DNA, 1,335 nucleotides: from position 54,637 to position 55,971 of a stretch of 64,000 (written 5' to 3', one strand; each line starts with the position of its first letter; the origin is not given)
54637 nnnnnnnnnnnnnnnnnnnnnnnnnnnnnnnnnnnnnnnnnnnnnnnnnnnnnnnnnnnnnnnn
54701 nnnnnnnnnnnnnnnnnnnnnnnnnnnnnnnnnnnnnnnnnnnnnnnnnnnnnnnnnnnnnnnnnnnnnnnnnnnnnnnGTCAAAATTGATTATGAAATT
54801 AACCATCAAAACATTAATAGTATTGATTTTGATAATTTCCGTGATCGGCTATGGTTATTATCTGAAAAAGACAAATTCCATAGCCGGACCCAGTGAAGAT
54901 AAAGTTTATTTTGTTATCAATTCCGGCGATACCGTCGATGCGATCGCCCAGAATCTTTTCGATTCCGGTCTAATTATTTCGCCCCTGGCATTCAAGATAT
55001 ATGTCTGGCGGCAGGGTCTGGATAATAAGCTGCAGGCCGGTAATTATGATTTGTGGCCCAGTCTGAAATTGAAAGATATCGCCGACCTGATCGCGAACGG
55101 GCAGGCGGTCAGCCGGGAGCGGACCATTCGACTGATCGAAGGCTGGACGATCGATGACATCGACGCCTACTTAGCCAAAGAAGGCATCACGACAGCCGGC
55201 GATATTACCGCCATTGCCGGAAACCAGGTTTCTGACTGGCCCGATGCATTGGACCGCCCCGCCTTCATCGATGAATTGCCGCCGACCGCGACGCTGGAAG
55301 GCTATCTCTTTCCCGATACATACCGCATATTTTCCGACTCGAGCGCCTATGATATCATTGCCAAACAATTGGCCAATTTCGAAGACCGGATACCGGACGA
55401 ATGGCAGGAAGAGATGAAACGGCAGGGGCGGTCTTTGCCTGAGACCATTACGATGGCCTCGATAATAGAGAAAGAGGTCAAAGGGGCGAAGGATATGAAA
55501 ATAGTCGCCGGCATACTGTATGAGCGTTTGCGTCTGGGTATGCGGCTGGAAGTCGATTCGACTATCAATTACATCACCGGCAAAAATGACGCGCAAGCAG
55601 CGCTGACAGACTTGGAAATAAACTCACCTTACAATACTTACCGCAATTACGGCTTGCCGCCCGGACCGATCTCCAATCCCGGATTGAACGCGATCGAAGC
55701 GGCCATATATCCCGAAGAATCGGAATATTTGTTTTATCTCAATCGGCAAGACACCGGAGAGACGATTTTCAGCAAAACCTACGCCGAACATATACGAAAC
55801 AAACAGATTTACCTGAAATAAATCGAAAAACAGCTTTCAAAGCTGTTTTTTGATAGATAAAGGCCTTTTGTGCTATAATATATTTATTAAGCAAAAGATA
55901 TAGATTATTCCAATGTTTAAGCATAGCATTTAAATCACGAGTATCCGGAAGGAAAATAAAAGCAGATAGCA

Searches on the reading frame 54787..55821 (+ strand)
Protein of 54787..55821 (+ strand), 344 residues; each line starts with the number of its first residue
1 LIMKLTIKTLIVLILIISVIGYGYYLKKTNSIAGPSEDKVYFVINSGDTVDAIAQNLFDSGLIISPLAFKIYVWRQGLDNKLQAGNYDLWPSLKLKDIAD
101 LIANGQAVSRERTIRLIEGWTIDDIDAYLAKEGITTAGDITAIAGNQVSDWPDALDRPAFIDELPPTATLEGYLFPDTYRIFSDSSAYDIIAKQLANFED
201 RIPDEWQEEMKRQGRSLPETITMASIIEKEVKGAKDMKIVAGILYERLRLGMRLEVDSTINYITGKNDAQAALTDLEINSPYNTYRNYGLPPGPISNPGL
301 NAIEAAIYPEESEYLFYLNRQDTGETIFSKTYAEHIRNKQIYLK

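Call 44: search_protein_families(library=pfam, proteins=[window:54787-55821:+], max_evalue=0.00001)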
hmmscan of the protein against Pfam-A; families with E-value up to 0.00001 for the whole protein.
window:54787-55821:+ (344 aa): 1 family
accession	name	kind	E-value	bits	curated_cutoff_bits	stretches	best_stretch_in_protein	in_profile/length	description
PF02618.21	YceG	-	4.8e-79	266.1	32.4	1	42-340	1-274/275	YceG-like family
